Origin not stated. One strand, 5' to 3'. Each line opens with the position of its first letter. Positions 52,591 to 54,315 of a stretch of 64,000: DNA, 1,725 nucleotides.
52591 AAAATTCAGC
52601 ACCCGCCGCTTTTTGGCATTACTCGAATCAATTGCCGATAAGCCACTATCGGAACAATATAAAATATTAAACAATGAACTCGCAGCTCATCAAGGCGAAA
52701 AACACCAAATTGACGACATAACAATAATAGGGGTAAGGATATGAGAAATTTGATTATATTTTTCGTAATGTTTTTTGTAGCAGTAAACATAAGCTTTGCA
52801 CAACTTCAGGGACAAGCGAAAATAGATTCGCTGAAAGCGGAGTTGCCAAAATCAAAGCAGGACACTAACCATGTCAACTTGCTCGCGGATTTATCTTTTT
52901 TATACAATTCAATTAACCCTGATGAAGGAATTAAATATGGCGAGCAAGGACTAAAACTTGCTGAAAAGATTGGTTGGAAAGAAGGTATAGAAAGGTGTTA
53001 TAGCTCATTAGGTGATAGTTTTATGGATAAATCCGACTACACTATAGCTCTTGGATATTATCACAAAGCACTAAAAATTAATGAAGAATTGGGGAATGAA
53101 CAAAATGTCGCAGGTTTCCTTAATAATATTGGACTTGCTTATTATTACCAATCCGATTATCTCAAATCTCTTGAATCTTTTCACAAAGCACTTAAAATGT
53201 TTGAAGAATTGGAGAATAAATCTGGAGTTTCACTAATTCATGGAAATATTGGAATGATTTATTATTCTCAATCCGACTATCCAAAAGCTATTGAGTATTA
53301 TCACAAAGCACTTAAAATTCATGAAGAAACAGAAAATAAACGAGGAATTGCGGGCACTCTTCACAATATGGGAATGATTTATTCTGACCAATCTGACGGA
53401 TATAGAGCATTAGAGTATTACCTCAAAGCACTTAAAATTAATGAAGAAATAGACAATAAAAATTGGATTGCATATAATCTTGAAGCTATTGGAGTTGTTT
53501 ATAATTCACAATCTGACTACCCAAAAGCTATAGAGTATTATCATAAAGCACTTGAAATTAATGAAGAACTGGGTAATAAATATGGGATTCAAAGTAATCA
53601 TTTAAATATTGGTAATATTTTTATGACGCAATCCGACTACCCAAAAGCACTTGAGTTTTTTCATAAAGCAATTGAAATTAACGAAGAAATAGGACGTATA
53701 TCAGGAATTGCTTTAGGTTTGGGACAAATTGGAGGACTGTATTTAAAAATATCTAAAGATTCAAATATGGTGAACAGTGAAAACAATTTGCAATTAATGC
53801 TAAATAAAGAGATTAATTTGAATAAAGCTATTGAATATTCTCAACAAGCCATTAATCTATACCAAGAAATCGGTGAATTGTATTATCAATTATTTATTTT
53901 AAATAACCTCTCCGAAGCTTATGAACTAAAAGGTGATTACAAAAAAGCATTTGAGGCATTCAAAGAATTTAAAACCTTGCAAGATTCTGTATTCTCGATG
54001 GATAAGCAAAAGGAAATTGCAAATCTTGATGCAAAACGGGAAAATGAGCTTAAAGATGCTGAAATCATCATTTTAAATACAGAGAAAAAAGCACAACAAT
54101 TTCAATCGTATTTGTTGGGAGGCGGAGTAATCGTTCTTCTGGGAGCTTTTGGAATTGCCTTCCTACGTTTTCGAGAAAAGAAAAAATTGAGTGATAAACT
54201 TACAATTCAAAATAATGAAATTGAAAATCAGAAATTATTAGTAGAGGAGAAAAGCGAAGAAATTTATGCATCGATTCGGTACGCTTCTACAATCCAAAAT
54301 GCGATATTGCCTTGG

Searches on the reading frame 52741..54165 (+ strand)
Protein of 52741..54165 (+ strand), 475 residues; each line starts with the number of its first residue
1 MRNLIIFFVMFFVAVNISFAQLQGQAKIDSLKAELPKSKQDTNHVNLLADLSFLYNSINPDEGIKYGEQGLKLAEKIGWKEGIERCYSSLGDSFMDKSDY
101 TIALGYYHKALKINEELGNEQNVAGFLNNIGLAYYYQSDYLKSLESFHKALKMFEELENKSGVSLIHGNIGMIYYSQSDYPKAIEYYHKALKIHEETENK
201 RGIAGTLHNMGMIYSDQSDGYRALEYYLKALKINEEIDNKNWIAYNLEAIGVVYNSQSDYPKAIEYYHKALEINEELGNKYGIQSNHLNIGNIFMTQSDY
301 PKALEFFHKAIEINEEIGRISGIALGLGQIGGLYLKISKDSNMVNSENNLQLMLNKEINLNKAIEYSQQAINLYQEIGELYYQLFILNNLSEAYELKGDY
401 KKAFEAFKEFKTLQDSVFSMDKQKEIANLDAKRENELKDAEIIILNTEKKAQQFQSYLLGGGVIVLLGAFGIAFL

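Call 24: find_homologous_proteins(query=window:52741-54165:+, max_evalue=1e-10)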
Query window:52741-54165:+ (475 aa): 942 proteins with E <= 1e-10 among 8000 candidates; the best 120 are listed.
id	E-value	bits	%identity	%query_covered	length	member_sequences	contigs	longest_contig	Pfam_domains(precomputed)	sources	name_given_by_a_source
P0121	0.0e+0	1030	100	100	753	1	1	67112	PF13414.13,PF10952.16,PF13176.13,PF24885.2,PF13428.13,PF08238.19,PF13374.13,PF17874.8,PF00515.35,PF13424.13,PF21033.5,PF14938.13,PF13432.13,PF13181.13,PF07228.18,PF07719.24,PF13174.13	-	-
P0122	7.8e-248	841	82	100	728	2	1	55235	PF13414.13,PF10579.15,PF10952.16,PF13176.13,PF24885.2,PF13428.13,PF08238.19,PF13374.13,PF17874.8,PF00515.35,PF13424.13,PF14938.13,PF13432.13,PF13181.13,PF07228.18,PF07719.24,PF13174.13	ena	-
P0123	4.3e-198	677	59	99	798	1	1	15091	PF10602.16,PF13414.13,PF21325.4,PF10952.16,PF13176.13,PF24885.2,PF13428.13,PF08238.19,PF13374.13,PF14559.13,PF10516.16,PF17874.8,PF00515.35,PF04212.25,PF13424.13,PF28559.1,PF14938.13,PF13432.13,PF13181.13,PF07228.18,PF07719.24,PF13174.13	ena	-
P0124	6.9e-183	627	58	100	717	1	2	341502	PF10602.16,PF13414.13,PF13176.13,PF24885.2,PF08238.19,PF13374.13,PF00515.35,PF13424.13,PF14938.13,PF13432.13,PF13181.13,PF07228.18,PF07719.24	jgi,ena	jgi:tetratricopeptide (TPR) repeat protein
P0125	2.0e-176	606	64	100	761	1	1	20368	PF10602.16,PF13414.13,PF04781.18,PF10952.16,PF13176.13,PF24885.2,PF13428.13,PF08238.19,PF13374.13,PF10516.16,PF25068.3,PF13371.13,PF17874.8,PF00515.35,PF13424.13,PF21033.5,PF14938.13,PF13432.13,PF22883.2,PF13181.13,PF07228.18,PF07719.24,PF13174.13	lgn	-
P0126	6.3e-174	597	52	100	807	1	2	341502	PF13176.13,PF24885.2,PF13428.13,PF13374.13,PF14559.13,PF17874.8,PF00515.35,PF13424.13,PF14938.13,PF13432.13,PF13181.13,PF07228.18,PF07719.24,PF13174.13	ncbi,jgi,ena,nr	ncbi:MAG: hypothetical protein CVV22_10735 [Ignavibacteriae bacterium HGW-Ignavibacteriae-1]|jgi:tet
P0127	6.6e-173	594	46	99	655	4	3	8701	PF13414.13,PF21325.4,PF10952.16,PF13176.13,PF24885.2,PF13428.13,PF08238.19,PF13374.13,PF10516.16,PF17874.8,PF00515.35,PF04212.25,PF13424.13,PF14938.13,PF13432.13,PF00211.26,PF13181.13,PF07719.24,PF13174.13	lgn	-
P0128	1.4e-167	577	53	100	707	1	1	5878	PF13176.13,PF24885.2,PF08238.19,PF13374.13,PF17874.8,PF00515.35,PF13424.13,PF21033.5,PF14938.13,PF13181.13,PF07228.18,PF07719.24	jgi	jgi:tetratricopeptide (TPR) repeat protein/serine phosphatase RsbU (regulator of sigma subunit)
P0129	3.1e-165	569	60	100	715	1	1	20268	PF13414.13,PF04781.18,PF13176.13,PF24885.2,PF13428.13,PF08238.19,PF13374.13,PF10516.16,PF00515.35,PF13424.13,PF28559.1,PF14938.13,PF13432.13,PF22883.2,PF13181.13,PF07228.18,PF07719.24,PF13174.13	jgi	-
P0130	1.7e-162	560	49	89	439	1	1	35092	PF10602.16,PF13414.13,PF09986.16,PF10952.16,PF13176.13,PF24885.2,PF13428.13,PF08238.19,PF13374.13,PF10516.16,PF25068.3,PF17874.8,PF00515.35,PF04212.25,PF13424.13,PF21033.5,PF14938.13,PF13432.13,PF13181.13,PF07719.24,PF13174.13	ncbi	ncbi:MAG: hypothetical protein Kapaf2KO_21180 [Candidatus Kapaibacteriales bacterium]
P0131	8.6e-159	548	58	100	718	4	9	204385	PF13414.13,PF13176.13,PF24885.2,PF13428.13,PF08238.19,PF13374.13,PF14559.13,PF17874.8,PF00515.35,PF04212.25,PF13424.13,PF21033.5,PF14938.13,PF13181.13,PF07228.18,PF07719.24,PF13174.13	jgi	jgi:tetratricopeptide (TPR) repeat protein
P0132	2.5e-157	543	57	100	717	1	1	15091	PF13414.13,PF10952.16,PF13176.13,PF24885.2,PF13428.13,PF08238.19,PF13374.13,PF10516.16,PF00515.35,PF13424.13,PF21033.5,PF14938.13,PF13432.13,PF13181.13,PF07228.18,PF07719.24,PF13174.13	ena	-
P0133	1.1e-156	541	49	98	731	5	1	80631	PF10602.16,PF13414.13,PF10952.16,PF13176.13,PF24885.2,PF13428.13,PF08238.19,PF13374.13,PF10516.16,PF17874.8,PF00515.35,PF04212.25,PF13424.13,PF21033.5,PF14938.13,PF13432.13,PF00211.26,PF13181.13,PF07719.24,PF13174.13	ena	-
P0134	2.8e-154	533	48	84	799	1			PF13414.13,PF10952.16,PF13176.13,PF24885.2,PF13428.13,PF08238.19,PF13374.13,PF10516.16,PF25068.3,PF17874.8,PF00515.35,PF00196.26,PF13424.13,PF21033.5,PF14938.13,PF13432.13,PF13181.13,PF07719.24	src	-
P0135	2.0e-152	527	46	100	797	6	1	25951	PF10602.16,PF13414.13,PF13176.13,PF24885.2,PF13374.13,PF17874.8,PF00515.35,PF13424.13,PF14938.13,PF13181.13,PF07228.18,PF07719.24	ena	-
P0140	8.4e-142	492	45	95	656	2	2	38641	PF26725.1,PF00515.35,PF13424.13,PF13176.13,PF14938.13,PF13432.13,PF00211.26,PF08238.19,PF13181.13,PF07719.24,PF13374.13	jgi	-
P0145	2.0e-139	484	41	93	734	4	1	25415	PF10602.16,PF13176.13,PF24885.2,PF13374.13,PF10516.16,PF17874.8,PF00515.35,PF13424.13,PF14938.13,PF13432.13,PF00211.26,PF22883.2,PF13181.13,PF07719.24,PF13174.13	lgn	-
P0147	1.7e-138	481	44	95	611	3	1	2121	PF10952.16,PF13176.13,PF24885.2,PF13428.13,PF08238.19,PF13374.13,PF10516.16,PF00515.35,PF13424.13,PF21033.5,PF14938.13,PF13432.13,PF00211.26,PF13181.13,PF07719.24,PF13174.13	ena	-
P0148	1.2e-136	475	54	95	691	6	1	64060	PF10602.16,PF13414.13,PF10952.16,PF13176.13,PF24885.2,PF13428.13,PF08238.19,PF13374.13,PF10516.16,PF17874.8,PF00515.35,PF13424.13,PF21033.5,PF14938.13,PF13432.13,PF00211.26,PF13181.13,PF07719.24,PF13174.13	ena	-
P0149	2.5e-135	470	42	97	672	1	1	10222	PF00515.35,PF13424.13,PF28559.1,PF13176.13,PF00211.26,PF13181.13,PF07719.24,PF13374.13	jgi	-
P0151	1.9e-130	454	51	97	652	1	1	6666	PF13414.13,PF21325.4,PF10952.16,PF13176.13,PF24885.2,PF08238.19,PF13374.13,PF10516.16,PF17874.8,PF00515.35,PF13424.13,PF14938.13,PF13432.13,PF00211.26,PF13181.13,PF07719.24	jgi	jgi:class 3 adenylate cyclase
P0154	2.3e-129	451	50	100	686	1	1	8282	PF13414.13,PF13176.13,PF24885.2,PF13374.13,PF17874.8,PF00515.35,PF13424.13,PF14938.13,PF13432.13,PF00211.26,PF13181.13,PF07719.24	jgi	-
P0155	7.1e-129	449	46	65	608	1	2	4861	PF00515.35,PF13424.13,PF13176.13,PF24885.2,PF14938.13,PF13432.13,PF00211.26,PF13181.13,PF07719.24,PF13374.13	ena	-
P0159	2.7e-127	444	50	97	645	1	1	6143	PF10516.16,PF00515.35,PF10952.16,PF13424.13,PF13176.13,PF24885.2,PF14938.13,PF00211.26,PF13181.13,PF07719.24,PF13374.13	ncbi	-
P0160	3.4e-127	443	41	100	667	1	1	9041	PF00515.35,PF13424.13,PF28559.1,PF13176.13,PF13432.13,PF00211.26,PF13181.13,PF07719.24,PF13374.13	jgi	-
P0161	9.6e-127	442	43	95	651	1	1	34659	PF00515.35,PF13424.13,PF13176.13,PF24885.2,PF14938.13,PF13432.13,PF00211.26,PF13181.13,PF07719.24,PF13374.13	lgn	-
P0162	4.4e-126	440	50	95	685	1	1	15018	PF13176.13,PF24885.2,PF13428.13,PF08238.19,PF13374.13,PF10516.16,PF17874.8,PF00515.35,PF04212.25,PF13424.13,PF14938.13,PF13432.13,PF00211.26,PF13181.13,PF07719.24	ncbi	-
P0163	1.1e-125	438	51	96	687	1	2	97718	PF10602.16,PF25063.1,PF25062.2,PF13414.13,PF04781.18,PF23300.4,PF13176.13,PF24885.2,PF13428.13,PF08238.19,PF13374.13,PF25068.3,PF13371.13,PF17874.8,PF00515.35,PF13424.13,PF21033.5,PF14938.13,PF13432.13,PF00211.26,PF13181.13,PF07719.24,PF13174.13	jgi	jgi:adenylate cyclase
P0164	3.1e-125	437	40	90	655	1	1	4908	PF00515.35,PF13424.13,PF13176.13,PF14938.13,PF00211.26,PF13181.13,PF07719.24,PF13374.13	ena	-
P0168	2.7e-122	427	42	97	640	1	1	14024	PF00515.35,PF04212.25,PF13424.13,PF13176.13,PF14938.13,PF13432.13,PF00211.26,PF13181.13,PF07719.24,PF13174.13,PF13374.13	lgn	-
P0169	3.9e-122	427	51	99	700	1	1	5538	PF13414.13,PF21325.4,PF13176.13,PF24885.2,PF13374.13,PF10516.16,PF25068.3,PF00515.35,PF13424.13,PF14938.13,PF13432.13,PF00211.26,PF13181.13,PF07719.24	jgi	jgi:class 3 adenylate cyclase/tetratricopeptide (TPR) repeat protein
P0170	1.2e-121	425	33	98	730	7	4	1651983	PF10602.16,PF13176.13,PF24885.2,PF13428.13,PF13374.13,PF10516.16,PF17874.8,PF00515.35,PF13424.13,PF14938.13,PF13432.13,PF00211.26,PF13181.13,PF07719.24,PF13174.13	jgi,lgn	jgi:tetratricopeptide (TPR) repeat protein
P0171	1.3e-121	425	48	97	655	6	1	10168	PF13414.13,PF10952.16,PF13176.13,PF24885.2,PF13428.13,PF08238.19,PF13374.13,PF10516.16,PF00515.35,PF13424.13,PF14938.13,PF13432.13,PF00211.26,PF13181.13,PF07719.24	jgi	-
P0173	9.8e-121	422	52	72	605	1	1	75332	PF13414.13,PF00515.35,PF10952.16,PF13424.13,PF13176.13,PF14938.13,PF00211.26,PF13181.13,PF07719.24,PF13374.13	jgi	-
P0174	1.6e-120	421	41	99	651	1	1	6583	PF13414.13,PF13176.13,PF24885.2,PF13428.13,PF08238.19,PF13374.13,PF10516.16,PF17874.8,PF00515.35,PF04212.25,PF13424.13,PF14938.13,PF13432.13,PF00211.26,PF13181.13,PF07719.24,PF13174.13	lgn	-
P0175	2.8e-119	417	41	99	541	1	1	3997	PF13414.13,PF09986.16,PF13176.13,PF13428.13,PF08238.19,PF13374.13,PF17874.8,PF00515.35,PF13424.13,PF14938.13,PF13432.13,PF00211.26,PF13181.13,PF07719.24,PF13174.13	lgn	-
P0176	7.1e-119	416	49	97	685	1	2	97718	PF10602.16,PF13414.13,PF10952.16,PF13176.13,PF24885.2,PF13428.13,PF08238.19,PF13374.13,PF10516.16,PF17874.8,PF00515.35,PF13424.13,PF14938.13,PF13432.13,PF00211.26,PF13181.13,PF07719.24,PF13174.13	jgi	jgi:adenylate cyclase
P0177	4.0e-118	413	41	93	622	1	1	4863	PF00515.35,PF13424.13,PF13176.13,PF24885.2,PF14938.13,PF00211.26,PF13181.13,PF07719.24,PF13374.13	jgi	jgi:adenylate cyclase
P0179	2.9e-117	411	50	95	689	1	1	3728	PF13414.13,PF13176.13,PF24885.2,PF13428.13,PF08238.19,PF13374.13,PF10516.16,PF17874.8,PF00515.35,PF13424.13,PF14938.13,PF13432.13,PF00211.26,PF13181.13,PF07719.24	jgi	-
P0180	6.9e-117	409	51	90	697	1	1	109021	PF13414.13,PF13176.13,PF24885.2,PF08238.19,PF13374.13,PF10516.16,PF17874.8,PF00515.35,PF13424.13,PF14938.13,PF13432.13,PF00211.26,PF13181.13,PF07719.24,PF13174.13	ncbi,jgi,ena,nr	ncbi:MAG: hypothetical protein CVV25_03425 [Ignavibacteriae bacterium HGW-Ignavibacteriae-4]|jgi:cla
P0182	3.9e-116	407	46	99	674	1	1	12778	PF13176.13,PF13374.13,PF26725.1,PF17874.8,PF00515.35,PF13424.13,PF28559.1,PF14938.13,PF13432.13,PF00211.26,PF13181.13,PF07719.24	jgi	jgi:class 3 adenylate cyclase/Tfp pilus assembly protein PilF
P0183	1.0e-115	406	46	98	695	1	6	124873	PF10952.16,PF13176.13,PF24885.2,PF13428.13,PF08238.19,PF13374.13,PF10516.16,PF17874.8,PF00515.35,PF13424.13,PF14938.13,PF13432.13,PF00211.26,PF13181.13,PF07719.24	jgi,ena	-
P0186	8.2e-115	403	38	94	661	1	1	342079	PF17874.8,PF00515.35,PF13424.13,PF13176.13,PF14938.13,PF00211.26,PF13181.13,PF07719.24,PF13374.13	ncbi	-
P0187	6.1e-114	400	46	99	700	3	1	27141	PF13414.13,PF04781.18,PF13176.13,PF24885.2,PF13428.13,PF13374.13,PF17874.8,PF00515.35,PF04212.25,PF13424.13,PF21033.5,PF14938.13,PF13432.13,PF00211.26,PF13181.13,PF07719.24,PF13174.13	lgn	-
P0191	5.9e-113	396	48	96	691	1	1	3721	PF13414.13,PF04781.18,PF10952.16,PF13176.13,PF24885.2,PF13428.13,PF08238.19,PF13374.13,PF10516.16,PF25068.3,PF17874.8,PF00515.35,PF04212.25,PF13424.13,PF21033.5,PF14938.13,PF13432.13,PF00211.26,PF22883.2,PF13181.13,PF07719.24,PF13174.13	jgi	jgi:class 3 adenylate cyclase/lipopolysaccharide biosynthesis regulator YciM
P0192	1.3e-112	395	41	97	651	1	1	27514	PF10579.15,PF00515.35,PF13424.13,PF28559.1,PF13176.13,PF00211.26,PF07719.24,PF13374.13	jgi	-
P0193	2.2e-112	395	47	95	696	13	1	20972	PF13414.13,PF13176.13,PF24885.2,PF08238.19,PF13374.13,PF10516.16,PF17874.8,PF00515.35,PF13424.13,PF14938.13,PF13432.13,PF00211.26,PF13181.13,PF07719.24,PF13174.13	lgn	-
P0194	7.0e-112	393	46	94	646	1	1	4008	PF17874.8,PF00515.35,PF13424.13,PF13176.13,PF24885.2,PF00211.26,PF13181.13,PF07719.24,PF13374.13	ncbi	-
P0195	9.6e-112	392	41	64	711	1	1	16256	PF00515.35,PF13424.13,PF28559.1,PF13176.13,PF21033.5,PF14938.13,PF00211.26,PF13181.13,PF07719.24,PF13374.13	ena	-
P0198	4.4e-111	390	46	99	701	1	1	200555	PF00515.35,PF13424.13,PF13176.13,PF24885.2,PF14938.13,PF13432.13,PF00211.26,PF13181.13,PF07719.24,PF13374.13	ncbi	-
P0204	3.0e-108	381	45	95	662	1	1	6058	PF13176.13,PF24885.2,PF08238.19,PF13374.13,PF00515.35,PF13424.13,PF21033.5,PF14938.13,PF13432.13,PF00211.26,PF13181.13,PF07719.24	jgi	jgi:class 3 adenylate cyclase/Tfp pilus assembly protein PilF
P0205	5.1e-108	380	48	62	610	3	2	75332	PF00515.35,PF13424.13,PF13176.13,PF14938.13,PF00211.26,PF13181.13,PF07719.24,PF13374.13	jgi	-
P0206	5.3e-108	380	46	98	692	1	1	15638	PF13414.13,PF10952.16,PF13176.13,PF24885.2,PF13374.13,PF10516.16,PF17874.8,PF00515.35,PF04212.25,PF13424.13,PF14938.13,PF13432.13,PF00211.26,PF13181.13,PF07719.24,PF13174.13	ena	-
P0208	3.0e-107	378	45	97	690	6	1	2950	PF13414.13,PF13176.13,PF24885.2,PF13428.13,PF13374.13,PF10516.16,PF17874.8,PF00515.35,PF04212.25,PF13424.13,PF14938.13,PF13432.13,PF00211.26,PF13181.13,PF07719.24,PF13174.13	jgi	jgi:class 3 adenylate cyclase/Tfp pilus assembly protein PilF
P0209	9.9e-107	376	48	89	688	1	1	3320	PF21325.4,PF10952.16,PF13176.13,PF24885.2,PF13428.13,PF08238.19,PF13374.13,PF10345.16,PF10516.16,PF17874.8,PF00515.35,PF13424.13,PF14938.13,PF13432.13,PF00211.26,PF13181.13,PF07719.24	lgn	-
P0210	2.9e-106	374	46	95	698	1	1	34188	PF13176.13,PF24885.2,PF08238.19,PF13374.13,PF10516.16,PF17874.8,PF00515.35,PF13424.13,PF13432.13,PF00211.26,PF13181.13,PF07719.24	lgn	-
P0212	6.1e-106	373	45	98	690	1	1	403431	PF13414.13,PF13176.13,PF24885.2,PF13428.13,PF13374.13,PF10516.16,PF17874.8,PF00515.35,PF04212.25,PF13424.13,PF14938.13,PF13432.13,PF00211.26,PF13181.13,PF07719.24,PF13174.13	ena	-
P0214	5.8e-105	370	43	75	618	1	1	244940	PF00515.35,PF13424.13,PF13176.13,PF00211.26,PF07719.24,PF13374.13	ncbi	ncbi:MAG: adenylate/guanylate cyclase domain-containing protein [Chlorobiota bacterium]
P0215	1.1e-104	369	39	100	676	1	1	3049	PF00515.35,PF10952.16,PF13424.13,PF13176.13,PF14938.13,PF13432.13,PF00211.26,PF13181.13,PF07719.24,PF13374.13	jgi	jgi:adenylate cyclase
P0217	1.5e-104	369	44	98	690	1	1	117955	PF13414.13,PF13176.13,PF24885.2,PF13428.13,PF13374.13,PF10516.16,PF13371.13,PF17874.8,PF00515.35,PF04212.25,PF13424.13,PF14938.13,PF13432.13,PF00211.26,PF13181.13,PF07719.24,PF13174.13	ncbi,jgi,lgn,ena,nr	ncbi:MAG: hypothetical protein CVV25_07040 [Ignavibacteriae bacterium HGW-Ignavibacteriae-4]|jgi:cla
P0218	2.8e-104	368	45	96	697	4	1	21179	PF10602.16,PF13176.13,PF24885.2,PF13374.13,PF10516.16,PF17874.8,PF00515.35,PF04212.25,PF13424.13,PF14938.13,PF13432.13,PF00211.26,PF13181.13,PF07719.24,PF13174.13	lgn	-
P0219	3.9e-104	367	41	94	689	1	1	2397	PF00515.35,PF13424.13,PF13176.13,PF00211.26,PF07719.24,PF13374.13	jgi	jgi:class 3 adenylate cyclase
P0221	1.5e-103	366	43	100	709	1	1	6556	PF13176.13,PF24885.2,PF13428.13,PF13374.13,PF17874.8,PF00515.35,PF13424.13,PF28559.1,PF21033.5,PF14938.13,PF13432.13,PF00211.26,PF13181.13,PF07719.24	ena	-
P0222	6.4e-103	363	43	95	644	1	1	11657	PF17874.8,PF00515.35,PF13424.13,PF13176.13,PF14938.13,PF13432.13,PF00211.26,PF13181.13,PF07719.24,PF13374.13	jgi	-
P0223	7.9e-103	363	36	90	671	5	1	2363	PF00515.35,PF13424.13,PF13176.13,PF14938.13,PF00211.26,PF13181.13,PF07719.24,PF13374.13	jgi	jgi:class 3 adenylate cyclase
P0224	4.1e-102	361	51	63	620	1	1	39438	PF13414.13,PF10952.16,PF13176.13,PF24885.2,PF13428.13,PF08238.19,PF13374.13,PF10516.16,PF17874.8,PF00515.35,PF04212.25,PF13424.13,PF21033.5,PF14938.13,PF13432.13,PF00211.26,PF13181.13,PF07719.24,PF13174.13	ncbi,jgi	-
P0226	6.2e-102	360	45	93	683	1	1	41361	PF00515.35,PF13424.13,PF13176.13,PF24885.2,PF14938.13,PF00211.26,PF08238.19,PF13181.13,PF07719.24,PF13174.13,PF13374.13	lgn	-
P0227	6.3e-102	360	38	66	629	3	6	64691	PF00515.35,PF13424.13,PF13176.13,PF14938.13,PF00211.26,PF13181.13,PF07719.24,PF13374.13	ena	-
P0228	8.5e-102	360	35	100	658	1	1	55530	PF17874.8,PF00515.35,PF13424.13,PF13176.13,PF00211.26,PF13181.13,PF07719.24,PF13374.13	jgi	jgi:adenylate cyclase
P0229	2.0e-101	358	43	99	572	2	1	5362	PF10602.16,PF10952.16,PF13176.13,PF24885.2,PF13374.13,PF10516.16,PF17874.8,PF00515.35,PF13424.13,PF14938.13,PF13432.13,PF00211.26,PF13181.13,PF07719.24,PF13174.13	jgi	jgi:tetratricopeptide (TPR) repeat protein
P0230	2.8e-101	358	38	97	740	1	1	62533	PF00515.35,PF13424.13,PF13176.13,PF14938.13,PF13432.13,PF00211.26,PF13181.13,PF07719.24,PF13374.13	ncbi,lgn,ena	-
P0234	2.6e-99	352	44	95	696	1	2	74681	PF13176.13,PF13428.13,PF08238.19,PF13374.13,PF17874.8,PF00515.35,PF13424.13,PF28559.1,PF14938.13,PF00211.26,PF13181.13,PF07719.24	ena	-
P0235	3.5e-99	351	48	68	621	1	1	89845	PF00515.35,PF13424.13,PF13176.13,PF14938.13,PF00211.26,PF13181.13,PF07719.24,PF13374.13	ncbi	-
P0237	1.6e-98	349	43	94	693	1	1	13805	PF00515.35,PF13424.13,PF13176.13,PF24885.2,PF14938.13,PF00211.26,PF13181.13,PF07719.24,PF13374.13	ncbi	-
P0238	3.5e-98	348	43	77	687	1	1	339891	PF10602.16,PF13414.13,PF13176.13,PF24885.2,PF08238.19,PF13374.13,PF17874.8,PF00515.35,PF13424.13,PF13432.13,PF00211.26,PF13181.13,PF07719.24,PF13174.13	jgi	-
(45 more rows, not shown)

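Call 26: find_encoding_contigs(protein=P0122, flank=10000, max_places=4)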
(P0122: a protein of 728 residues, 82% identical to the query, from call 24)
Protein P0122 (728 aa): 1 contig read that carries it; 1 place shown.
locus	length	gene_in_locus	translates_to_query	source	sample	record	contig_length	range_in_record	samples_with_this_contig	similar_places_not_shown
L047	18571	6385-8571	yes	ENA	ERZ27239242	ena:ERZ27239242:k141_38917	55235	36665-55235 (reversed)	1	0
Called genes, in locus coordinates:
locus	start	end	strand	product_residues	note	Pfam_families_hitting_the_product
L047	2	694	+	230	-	?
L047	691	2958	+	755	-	PF14938:SNAP, PF00515:TPR_1 (weak), PF13424:TPR_12, PF14938:SNAP (weak), PF00515:TPR_1 (weak), PF13424:TPR_12, PF00515:TPR_1 (weak), PF07228:SpoIIE, +7 more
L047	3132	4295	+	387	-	PF09995:MPAB_Lcp_cat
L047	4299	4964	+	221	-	PF25129:Pyr4-TMTC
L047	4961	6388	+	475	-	PF07228:SpoIIE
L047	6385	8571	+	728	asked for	PF13424:TPR_12, PF14938:SNAP (weak), PF00515:TPR_1, PF13424:TPR_12, PF14938:SNAP, PF13424:TPR_12, PF13424:TPR_12, PF07228:SpoIIE, +17 more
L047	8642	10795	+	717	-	PF13424:TPR_12, PF14938:SNAP (weak), PF00515:TPR_1 (weak), PF13424:TPR_12, PF14938:SNAP (weak), PF00515:TPR_1 (weak), PF13424:TPR_12 (weak), PF07228:SpoIIE, +9 more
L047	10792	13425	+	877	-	PF13424:TPR_12, PF14938:SNAP, PF13424:TPR_12, PF00515:TPR_1, PF13424:TPR_12, PF13424:TPR_12, PF13424:TPR_12, PF07228:SpoIIE, +22 more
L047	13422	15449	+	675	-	PF07719:TPR_2 (faint), PF13181:TPR_8 (faint), PF13374:TPR_10 (faint), PF24885:TPR_NPHP3 (faint), PF13424:TPR_12, PF00515:TPR_1 (weak), PF13424:TPR_12 (weak), PF07228:SpoIIE, +3 more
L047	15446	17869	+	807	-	PF07719:TPR_2 (faint), PF13181:TPR_8 (faint), PF13424:TPR_12, PF13424:TPR_12, PF17874:TPR_MalT (weak), PF00515:TPR_1 (weak), PF13424:TPR_12, PF07228:SpoIIE, +8 more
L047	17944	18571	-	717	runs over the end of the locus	PF18962:Por_Secre_tail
